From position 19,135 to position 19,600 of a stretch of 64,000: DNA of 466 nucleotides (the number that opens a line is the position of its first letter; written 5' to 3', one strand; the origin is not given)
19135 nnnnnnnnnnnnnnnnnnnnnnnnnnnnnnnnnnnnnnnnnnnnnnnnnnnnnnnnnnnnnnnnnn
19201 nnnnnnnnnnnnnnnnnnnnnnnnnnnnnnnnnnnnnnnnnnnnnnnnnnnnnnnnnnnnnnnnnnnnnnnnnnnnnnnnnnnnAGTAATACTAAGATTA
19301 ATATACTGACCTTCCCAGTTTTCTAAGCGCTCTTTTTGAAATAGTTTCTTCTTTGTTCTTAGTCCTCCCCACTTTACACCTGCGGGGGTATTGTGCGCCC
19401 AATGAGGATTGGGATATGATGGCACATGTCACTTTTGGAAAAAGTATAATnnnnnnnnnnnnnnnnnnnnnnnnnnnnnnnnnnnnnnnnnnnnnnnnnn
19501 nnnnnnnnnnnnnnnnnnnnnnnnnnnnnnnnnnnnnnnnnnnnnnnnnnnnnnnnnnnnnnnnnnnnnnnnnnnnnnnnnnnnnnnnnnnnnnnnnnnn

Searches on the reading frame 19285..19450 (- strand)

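Call 68: search_protein_families(library=pfam, proteins=[window:19285-19428:-, window:19301-19450:-], max_evalue=1)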
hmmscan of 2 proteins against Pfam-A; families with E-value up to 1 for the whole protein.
window:19285-19428:- (48 aa): 1 family
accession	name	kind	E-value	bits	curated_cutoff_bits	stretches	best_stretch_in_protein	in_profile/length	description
PF10832.13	YhfG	-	0.18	12.1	22.6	1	23-38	5-20/54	YhfG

window:19301-19450:- (50 aa): 1 family
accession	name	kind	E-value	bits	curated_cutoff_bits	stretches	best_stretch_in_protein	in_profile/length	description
PF00305.24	Lipoxygenase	-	0.075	11.9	23.6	1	19-41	56-78/673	Lipoxygenase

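Call 69: search_protein_families(library=padloc, proteins=[window:19285-19428:-, window:19301-19450:-], max_evalue=1)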
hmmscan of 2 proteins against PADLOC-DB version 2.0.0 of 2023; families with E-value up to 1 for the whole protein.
window:19285-19428:- (48 aa): 0 families

window:19301-19450:- (50 aa): 0 families
